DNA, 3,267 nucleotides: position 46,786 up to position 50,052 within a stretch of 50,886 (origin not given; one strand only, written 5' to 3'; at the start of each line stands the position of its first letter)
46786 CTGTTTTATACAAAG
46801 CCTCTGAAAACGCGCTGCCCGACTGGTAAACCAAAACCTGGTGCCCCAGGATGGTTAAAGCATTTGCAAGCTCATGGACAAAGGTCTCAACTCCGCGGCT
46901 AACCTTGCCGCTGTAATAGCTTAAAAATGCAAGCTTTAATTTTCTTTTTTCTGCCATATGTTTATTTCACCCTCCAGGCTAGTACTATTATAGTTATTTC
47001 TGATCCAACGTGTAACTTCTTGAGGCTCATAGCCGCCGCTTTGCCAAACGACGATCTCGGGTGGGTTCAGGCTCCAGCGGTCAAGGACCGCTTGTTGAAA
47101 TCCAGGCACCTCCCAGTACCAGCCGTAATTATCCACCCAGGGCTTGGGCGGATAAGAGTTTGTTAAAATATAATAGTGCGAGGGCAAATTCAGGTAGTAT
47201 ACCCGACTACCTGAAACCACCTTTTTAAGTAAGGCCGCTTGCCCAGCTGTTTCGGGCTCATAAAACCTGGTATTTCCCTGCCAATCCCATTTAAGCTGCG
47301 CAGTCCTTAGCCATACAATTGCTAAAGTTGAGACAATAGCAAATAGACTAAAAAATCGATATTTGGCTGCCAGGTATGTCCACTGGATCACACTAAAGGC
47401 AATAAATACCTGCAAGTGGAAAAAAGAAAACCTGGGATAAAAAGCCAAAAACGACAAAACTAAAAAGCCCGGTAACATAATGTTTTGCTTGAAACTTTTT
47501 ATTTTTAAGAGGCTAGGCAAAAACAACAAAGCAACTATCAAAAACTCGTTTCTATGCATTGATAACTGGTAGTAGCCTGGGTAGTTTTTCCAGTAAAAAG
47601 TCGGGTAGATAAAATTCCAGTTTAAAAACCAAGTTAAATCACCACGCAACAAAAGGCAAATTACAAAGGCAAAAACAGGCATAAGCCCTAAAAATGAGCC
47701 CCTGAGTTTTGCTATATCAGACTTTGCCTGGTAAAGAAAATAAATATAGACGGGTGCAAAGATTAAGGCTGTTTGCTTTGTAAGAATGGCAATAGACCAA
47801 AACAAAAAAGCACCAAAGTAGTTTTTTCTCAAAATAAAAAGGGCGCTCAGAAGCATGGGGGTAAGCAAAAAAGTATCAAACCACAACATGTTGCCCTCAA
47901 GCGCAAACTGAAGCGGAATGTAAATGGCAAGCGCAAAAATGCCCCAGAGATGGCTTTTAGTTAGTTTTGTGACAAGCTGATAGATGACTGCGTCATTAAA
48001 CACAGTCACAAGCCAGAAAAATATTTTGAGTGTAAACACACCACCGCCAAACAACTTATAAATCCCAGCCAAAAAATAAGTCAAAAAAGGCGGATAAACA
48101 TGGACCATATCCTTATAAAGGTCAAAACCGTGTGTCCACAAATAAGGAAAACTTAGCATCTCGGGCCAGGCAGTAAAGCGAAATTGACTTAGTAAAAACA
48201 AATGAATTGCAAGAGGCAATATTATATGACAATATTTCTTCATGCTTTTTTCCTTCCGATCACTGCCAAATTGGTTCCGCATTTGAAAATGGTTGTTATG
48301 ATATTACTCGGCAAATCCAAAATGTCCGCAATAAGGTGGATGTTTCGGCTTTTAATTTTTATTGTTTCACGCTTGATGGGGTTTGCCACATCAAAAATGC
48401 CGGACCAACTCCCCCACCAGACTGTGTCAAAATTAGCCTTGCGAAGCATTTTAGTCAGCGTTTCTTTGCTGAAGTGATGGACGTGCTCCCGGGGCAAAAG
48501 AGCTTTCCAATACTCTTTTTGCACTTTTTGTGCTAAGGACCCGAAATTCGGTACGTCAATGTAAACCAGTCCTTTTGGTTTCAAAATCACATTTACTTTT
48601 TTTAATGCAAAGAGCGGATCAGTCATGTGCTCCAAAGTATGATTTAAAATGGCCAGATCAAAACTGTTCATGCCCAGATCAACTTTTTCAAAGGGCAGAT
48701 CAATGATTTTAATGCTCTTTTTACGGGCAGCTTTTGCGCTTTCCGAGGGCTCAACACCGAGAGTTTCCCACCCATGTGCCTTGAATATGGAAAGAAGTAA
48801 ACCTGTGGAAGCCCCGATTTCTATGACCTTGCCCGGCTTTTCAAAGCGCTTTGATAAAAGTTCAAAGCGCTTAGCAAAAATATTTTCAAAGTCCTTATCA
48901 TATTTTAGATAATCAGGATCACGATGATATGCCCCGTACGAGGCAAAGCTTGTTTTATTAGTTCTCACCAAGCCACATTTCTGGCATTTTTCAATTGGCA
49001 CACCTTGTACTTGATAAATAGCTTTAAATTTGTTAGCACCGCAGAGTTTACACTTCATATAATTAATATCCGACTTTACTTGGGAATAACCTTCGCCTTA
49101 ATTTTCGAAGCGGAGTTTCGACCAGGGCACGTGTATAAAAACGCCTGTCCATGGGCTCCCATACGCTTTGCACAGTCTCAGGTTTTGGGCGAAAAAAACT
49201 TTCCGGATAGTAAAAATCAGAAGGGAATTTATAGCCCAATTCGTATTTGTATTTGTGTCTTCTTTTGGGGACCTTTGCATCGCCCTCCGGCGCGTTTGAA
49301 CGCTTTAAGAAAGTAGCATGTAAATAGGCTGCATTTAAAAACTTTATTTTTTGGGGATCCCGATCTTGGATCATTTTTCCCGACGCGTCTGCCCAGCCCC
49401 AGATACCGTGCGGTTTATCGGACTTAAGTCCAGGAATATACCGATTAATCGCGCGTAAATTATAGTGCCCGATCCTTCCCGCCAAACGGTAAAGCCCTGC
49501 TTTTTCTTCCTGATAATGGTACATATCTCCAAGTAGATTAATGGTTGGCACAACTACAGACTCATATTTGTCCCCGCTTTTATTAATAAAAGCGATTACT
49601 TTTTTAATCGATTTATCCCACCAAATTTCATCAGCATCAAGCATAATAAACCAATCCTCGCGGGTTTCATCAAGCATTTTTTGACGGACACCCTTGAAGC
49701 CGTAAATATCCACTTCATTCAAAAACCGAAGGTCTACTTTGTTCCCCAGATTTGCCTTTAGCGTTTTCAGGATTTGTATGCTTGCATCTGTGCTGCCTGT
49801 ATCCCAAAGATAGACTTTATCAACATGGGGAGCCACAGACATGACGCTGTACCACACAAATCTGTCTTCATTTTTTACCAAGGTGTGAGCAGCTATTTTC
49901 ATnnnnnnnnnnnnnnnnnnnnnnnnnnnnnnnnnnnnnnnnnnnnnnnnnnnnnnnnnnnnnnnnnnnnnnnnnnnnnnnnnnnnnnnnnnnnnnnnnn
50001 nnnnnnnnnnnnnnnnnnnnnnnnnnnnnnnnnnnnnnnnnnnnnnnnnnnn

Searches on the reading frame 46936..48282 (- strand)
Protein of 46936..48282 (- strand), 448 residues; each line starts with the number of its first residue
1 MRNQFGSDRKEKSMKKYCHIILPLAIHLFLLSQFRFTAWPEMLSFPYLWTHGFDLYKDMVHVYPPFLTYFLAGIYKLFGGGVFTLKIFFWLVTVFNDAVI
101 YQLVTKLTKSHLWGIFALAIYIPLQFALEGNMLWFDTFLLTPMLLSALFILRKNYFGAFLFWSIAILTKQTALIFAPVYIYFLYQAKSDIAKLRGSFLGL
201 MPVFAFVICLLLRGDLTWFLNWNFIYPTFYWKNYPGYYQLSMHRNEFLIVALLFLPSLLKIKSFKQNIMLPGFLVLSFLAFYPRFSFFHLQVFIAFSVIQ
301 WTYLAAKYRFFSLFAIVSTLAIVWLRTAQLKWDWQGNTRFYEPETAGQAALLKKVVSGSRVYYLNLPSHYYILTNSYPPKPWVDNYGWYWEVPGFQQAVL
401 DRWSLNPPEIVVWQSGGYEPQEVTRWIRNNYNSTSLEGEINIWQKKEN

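Call 26: search_protein_families(library=pfam, proteins=[window:46936-48282:-], max_evalue=0.001)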
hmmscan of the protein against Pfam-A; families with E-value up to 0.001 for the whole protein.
window:46936-48282:- (448 aa): 1 family
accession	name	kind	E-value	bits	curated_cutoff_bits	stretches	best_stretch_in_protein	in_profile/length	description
PF13231.12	PMT_2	-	0.00024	21.8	26.1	1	64-207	3-154/160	Dolichyl-phosphate-mannose-protein mannosyltransferase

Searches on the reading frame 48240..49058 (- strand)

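Call 26: search_protein_families(library=pfam, proteins=[window:48240-49058:-], max_evalue=0.001)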
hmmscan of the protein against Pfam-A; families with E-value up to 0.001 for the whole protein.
window:48240-49058:- (272 aa): 6 families
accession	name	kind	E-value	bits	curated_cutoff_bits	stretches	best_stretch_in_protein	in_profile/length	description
PF13489.12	Methyltransf_23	-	3.3e-26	92.4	27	1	59-213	7-162/164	Methyltransferase domain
PF08241.18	Methyltransf_11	-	5.9e-13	49.7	21.2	1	80-167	2-95/95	Methyltransferase domain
PF08242.18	Methyltransf_12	-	5.4e-11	43.5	30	1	79-164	1-97/98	Methyltransferase domain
PF13649.12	Methyltransf_25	-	1e-07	33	27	1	78-163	1-97/97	Methyltransferase domain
PF13847.12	Methyltransf_31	-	5.4e-06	26.6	27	1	117-208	57-144/145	Methyltransferase domain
PF07021.18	MetW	-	6.2e-05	23.1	21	1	68-175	7-115/193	Methionine biosynthesis protein MetW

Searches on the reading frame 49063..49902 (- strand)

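Call 26: search_protein_families(library=pfam, proteins=[window:49063-49902:-], max_evalue=0.001)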
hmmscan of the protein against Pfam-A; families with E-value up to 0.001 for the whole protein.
window:49063-49902:- (279 aa): 2 families
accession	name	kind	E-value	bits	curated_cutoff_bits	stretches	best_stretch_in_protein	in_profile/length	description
PF00535.33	Glycos_transf_2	-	3.9e-10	40.4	23.3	1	14-134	11-131/168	Glycosyl transferase family 2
PF13704.12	Glyco_tranf_2_4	-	8.2e-05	23.5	27.5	1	26-95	18-85/98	Glycosyl transferase family 2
